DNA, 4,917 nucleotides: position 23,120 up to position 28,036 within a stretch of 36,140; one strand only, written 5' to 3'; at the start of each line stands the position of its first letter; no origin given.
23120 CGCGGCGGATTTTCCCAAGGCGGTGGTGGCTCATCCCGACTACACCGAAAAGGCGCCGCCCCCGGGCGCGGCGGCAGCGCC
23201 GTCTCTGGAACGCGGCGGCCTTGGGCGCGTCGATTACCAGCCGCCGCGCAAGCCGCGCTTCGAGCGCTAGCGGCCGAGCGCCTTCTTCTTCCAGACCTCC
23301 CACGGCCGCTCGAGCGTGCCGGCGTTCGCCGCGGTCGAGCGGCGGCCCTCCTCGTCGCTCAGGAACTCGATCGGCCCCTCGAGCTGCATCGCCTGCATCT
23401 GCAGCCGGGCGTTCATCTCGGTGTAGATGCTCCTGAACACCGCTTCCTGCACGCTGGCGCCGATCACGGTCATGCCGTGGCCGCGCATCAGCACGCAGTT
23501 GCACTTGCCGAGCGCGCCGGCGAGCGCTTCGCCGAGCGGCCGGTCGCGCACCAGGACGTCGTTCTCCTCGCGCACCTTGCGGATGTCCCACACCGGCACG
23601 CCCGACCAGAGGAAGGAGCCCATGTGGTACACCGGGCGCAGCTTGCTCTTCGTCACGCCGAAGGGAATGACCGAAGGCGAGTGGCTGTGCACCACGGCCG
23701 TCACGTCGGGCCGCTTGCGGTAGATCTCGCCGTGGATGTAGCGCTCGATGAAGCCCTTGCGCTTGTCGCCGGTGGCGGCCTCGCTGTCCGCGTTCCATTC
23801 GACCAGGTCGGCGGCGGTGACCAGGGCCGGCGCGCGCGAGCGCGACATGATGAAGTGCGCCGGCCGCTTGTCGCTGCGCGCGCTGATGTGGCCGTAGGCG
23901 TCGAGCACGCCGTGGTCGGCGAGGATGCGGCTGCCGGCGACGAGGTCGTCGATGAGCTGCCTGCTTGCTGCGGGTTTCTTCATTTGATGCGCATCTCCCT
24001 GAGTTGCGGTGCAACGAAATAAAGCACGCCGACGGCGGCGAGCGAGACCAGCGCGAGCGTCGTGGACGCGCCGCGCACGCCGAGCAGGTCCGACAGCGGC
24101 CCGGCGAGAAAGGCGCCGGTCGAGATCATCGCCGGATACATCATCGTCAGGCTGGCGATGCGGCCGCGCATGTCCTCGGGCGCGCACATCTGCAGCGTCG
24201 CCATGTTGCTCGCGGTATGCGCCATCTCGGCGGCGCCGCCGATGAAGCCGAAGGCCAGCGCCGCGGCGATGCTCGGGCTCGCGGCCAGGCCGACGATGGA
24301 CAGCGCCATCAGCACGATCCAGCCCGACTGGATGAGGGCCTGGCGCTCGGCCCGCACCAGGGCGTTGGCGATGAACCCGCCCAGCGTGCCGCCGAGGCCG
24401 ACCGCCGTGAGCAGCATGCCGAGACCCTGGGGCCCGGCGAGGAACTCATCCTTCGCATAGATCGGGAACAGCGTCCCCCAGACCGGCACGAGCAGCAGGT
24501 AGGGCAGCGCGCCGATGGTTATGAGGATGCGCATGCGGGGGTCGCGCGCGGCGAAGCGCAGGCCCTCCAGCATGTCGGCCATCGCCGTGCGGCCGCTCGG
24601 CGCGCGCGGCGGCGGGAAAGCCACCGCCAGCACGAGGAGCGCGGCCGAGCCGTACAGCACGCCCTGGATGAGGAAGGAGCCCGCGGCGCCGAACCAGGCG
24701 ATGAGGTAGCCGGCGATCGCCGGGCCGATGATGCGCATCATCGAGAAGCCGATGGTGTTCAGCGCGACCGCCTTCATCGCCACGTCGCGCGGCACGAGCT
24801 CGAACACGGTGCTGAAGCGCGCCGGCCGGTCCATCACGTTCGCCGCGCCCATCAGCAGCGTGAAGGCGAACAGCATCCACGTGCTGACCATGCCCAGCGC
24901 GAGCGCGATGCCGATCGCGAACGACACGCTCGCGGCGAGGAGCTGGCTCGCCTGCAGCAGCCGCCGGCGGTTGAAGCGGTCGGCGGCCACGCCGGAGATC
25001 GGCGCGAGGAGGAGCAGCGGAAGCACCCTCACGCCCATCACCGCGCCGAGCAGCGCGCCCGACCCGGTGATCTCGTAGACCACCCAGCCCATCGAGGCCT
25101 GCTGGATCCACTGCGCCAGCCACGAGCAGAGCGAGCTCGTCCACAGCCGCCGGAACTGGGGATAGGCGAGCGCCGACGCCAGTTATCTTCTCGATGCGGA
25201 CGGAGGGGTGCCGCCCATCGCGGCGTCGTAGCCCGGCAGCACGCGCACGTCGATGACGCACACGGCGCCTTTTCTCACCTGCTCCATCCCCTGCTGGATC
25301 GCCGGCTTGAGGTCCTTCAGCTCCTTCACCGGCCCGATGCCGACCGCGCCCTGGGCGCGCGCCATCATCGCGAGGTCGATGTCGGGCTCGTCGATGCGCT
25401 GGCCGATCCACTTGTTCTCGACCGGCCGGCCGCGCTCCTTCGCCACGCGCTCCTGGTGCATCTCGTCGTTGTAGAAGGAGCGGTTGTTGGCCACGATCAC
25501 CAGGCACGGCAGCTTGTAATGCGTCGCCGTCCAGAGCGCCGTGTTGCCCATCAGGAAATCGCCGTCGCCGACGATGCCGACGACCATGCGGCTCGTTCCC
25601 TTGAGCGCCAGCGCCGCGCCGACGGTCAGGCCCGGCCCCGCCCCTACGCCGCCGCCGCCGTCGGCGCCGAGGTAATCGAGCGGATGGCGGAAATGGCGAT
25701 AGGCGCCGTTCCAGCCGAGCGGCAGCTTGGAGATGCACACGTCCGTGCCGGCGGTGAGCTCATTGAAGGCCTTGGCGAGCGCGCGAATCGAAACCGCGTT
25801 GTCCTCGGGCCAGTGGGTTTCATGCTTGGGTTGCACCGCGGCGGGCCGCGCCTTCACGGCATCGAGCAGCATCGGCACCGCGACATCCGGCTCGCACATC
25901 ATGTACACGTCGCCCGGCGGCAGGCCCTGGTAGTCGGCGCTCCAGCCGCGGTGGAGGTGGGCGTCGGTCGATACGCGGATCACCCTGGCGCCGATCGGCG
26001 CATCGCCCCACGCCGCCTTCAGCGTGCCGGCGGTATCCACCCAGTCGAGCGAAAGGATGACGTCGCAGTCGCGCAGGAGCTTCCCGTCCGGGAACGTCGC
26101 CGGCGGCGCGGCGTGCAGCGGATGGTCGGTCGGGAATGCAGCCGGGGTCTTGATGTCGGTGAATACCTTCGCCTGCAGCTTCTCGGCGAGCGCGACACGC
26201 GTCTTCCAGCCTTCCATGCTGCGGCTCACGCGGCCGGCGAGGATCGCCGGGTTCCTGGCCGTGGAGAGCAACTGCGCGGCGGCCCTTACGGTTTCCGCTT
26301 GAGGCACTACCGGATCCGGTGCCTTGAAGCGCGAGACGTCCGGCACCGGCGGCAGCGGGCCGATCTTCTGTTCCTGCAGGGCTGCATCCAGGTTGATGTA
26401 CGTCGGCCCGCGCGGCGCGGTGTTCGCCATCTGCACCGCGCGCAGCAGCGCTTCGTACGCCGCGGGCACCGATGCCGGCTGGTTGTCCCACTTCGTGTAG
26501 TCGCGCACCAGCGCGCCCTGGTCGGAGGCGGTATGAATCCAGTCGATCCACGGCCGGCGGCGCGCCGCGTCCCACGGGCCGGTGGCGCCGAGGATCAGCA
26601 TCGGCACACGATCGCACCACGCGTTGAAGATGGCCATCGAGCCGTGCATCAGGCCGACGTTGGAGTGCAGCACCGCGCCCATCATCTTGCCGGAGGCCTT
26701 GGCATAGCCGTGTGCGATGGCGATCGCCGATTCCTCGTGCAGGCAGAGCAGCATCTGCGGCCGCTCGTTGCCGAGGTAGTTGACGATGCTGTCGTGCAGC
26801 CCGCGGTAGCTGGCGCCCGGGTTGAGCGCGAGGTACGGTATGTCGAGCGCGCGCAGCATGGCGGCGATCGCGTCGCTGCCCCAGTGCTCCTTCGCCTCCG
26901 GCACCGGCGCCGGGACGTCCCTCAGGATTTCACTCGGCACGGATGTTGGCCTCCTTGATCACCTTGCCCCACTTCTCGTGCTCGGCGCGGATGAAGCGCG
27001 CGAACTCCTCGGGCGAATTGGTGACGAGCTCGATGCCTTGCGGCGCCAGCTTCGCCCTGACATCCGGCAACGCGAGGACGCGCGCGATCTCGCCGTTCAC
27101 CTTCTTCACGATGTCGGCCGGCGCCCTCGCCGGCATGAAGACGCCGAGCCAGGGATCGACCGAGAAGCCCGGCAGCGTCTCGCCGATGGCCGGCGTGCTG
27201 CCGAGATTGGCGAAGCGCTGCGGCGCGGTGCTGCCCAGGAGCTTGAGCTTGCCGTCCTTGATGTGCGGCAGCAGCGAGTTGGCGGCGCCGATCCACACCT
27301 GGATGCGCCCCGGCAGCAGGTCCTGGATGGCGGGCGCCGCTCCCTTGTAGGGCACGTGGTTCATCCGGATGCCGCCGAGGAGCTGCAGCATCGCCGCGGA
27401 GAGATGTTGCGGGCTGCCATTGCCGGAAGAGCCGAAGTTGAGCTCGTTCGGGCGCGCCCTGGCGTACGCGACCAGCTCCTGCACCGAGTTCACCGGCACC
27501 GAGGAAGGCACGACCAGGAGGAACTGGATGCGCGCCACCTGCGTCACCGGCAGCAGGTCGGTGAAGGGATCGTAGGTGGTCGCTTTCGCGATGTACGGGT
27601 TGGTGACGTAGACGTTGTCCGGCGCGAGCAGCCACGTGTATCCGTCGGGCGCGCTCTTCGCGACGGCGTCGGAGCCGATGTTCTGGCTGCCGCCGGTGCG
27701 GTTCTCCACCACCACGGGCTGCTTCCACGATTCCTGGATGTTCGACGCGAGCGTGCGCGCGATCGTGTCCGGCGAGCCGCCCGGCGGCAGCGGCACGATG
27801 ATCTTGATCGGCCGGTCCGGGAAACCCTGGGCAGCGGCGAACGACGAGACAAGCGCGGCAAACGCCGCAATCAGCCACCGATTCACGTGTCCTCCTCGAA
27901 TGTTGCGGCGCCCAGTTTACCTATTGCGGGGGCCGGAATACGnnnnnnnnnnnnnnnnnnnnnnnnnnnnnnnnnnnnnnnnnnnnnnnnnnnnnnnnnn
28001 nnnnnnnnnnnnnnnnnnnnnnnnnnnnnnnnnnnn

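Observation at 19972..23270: Candidate undescribed two-gene system: cytosolic PAP2/vanadium-haloperoxidase-like protein translationally coupled to a cytosolic S8 subtilase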

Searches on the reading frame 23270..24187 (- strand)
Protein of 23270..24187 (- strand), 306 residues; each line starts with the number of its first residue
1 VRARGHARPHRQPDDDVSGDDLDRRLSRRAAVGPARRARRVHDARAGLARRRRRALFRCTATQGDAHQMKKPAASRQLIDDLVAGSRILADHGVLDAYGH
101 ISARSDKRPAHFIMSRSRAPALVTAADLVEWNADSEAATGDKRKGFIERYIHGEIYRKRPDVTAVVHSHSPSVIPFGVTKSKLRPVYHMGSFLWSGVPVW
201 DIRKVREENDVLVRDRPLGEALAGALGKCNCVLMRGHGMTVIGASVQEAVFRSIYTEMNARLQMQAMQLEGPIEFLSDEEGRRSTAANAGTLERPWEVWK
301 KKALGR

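Call 79: search_protein_families(library=pfam, proteins=[window:23270-24187:-], max_evalue=0.001)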
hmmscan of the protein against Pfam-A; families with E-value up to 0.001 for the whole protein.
window:23270-24187:- (306 aa): 1 family
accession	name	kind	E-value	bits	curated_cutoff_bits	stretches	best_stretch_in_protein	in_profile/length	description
PF00596.27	Aldolase_II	-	1e-28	100.9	22.2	1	81-263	2-182/183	Class II Aldolase and Adducin N-terminal domain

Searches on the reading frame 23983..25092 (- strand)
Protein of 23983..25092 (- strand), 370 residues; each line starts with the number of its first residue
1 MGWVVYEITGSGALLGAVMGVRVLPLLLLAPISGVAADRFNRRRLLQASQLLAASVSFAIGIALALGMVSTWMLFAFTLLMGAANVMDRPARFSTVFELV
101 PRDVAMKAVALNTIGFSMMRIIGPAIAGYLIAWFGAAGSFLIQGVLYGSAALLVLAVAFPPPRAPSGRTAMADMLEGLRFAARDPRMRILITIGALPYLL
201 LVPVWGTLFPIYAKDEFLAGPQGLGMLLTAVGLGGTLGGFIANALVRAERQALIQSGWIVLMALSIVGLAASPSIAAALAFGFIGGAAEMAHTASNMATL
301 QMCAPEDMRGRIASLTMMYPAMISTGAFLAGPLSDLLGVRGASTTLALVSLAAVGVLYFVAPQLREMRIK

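Call 79: search_protein_families(library=pfam, proteins=[window:23983-25092:-], max_evalue=0.001)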
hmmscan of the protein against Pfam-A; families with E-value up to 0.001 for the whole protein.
window:23983-25092:- (370 aa): 3 families
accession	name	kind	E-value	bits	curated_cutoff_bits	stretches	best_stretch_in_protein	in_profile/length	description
PF05977.19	MFS_3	-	3e-41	141.9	27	1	2-360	34-393/524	Transmembrane secretion effector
PF07690.21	MFS_1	-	9.1e-29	100.9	33.4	2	7-318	25-337/347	Major Facilitator Superfamily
PF06779.20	MFS_4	-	0.00029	20.8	26.3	0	207-354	213-359/364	Uncharacterised MFS-type transporter YbfB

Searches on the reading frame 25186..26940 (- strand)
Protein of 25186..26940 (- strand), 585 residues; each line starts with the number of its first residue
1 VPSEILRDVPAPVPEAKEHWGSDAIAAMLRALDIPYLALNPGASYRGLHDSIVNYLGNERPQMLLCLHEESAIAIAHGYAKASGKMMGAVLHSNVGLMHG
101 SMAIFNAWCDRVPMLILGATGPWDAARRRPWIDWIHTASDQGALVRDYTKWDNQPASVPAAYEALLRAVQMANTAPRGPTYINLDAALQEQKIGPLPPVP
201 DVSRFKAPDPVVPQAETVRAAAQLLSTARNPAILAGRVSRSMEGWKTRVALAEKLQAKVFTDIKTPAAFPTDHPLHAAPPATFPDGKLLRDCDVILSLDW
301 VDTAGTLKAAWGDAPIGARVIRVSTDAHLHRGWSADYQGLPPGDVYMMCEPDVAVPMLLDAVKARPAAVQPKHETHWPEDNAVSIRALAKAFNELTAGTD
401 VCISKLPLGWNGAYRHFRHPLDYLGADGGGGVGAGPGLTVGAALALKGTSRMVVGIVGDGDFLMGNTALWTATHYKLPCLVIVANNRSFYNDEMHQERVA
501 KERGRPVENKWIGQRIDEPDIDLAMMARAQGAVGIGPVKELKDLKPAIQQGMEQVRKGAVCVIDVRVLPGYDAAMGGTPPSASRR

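Call 79: search_protein_families(library=pfam, proteins=[window:25186-26940:-], max_evalue=0.001)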
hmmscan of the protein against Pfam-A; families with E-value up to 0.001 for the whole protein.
window:25186-26940:- (585 aa): 3 families
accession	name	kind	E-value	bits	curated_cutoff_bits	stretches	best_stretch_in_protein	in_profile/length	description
PF02775.26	TPP_enzyme_C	-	1.1e-21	77.6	21.9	1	410-564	8-150/151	Thiamine pyrophosphate enzyme, C-terminal TPP binding domain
PF02776.23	TPP_enzyme_N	-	2e-18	66.8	26.8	1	20-127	2-106/119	Thiamine pyrophosphate enzyme, N-terminal TPP binding domain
PF00205.28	TPP_enzyme_M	-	2.5e-10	40.6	30.4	1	218-326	1-112/137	Thiamine pyrophosphate enzyme, central domain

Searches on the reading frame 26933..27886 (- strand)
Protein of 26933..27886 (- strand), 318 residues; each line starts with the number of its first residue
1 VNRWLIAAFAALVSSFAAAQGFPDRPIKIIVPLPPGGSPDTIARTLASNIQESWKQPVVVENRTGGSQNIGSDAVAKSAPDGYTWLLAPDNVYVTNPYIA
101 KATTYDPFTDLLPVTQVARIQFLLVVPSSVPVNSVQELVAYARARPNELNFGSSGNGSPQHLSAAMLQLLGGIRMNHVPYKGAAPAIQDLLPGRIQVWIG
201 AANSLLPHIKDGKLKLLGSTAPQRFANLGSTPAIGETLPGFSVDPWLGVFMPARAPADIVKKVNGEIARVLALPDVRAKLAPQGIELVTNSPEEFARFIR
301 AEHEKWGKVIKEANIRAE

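Call 79: search_protein_families(library=pfam, proteins=[window:26933-27886:-], max_evalue=0.001)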
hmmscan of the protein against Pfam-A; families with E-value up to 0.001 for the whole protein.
window:26933-27886:- (318 aa): 1 family
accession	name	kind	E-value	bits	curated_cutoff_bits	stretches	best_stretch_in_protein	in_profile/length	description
PF03401.19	TctC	-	7.7e-66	222.8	27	1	42-314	1-273/274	Tripartite tricarboxylate transporter family receptor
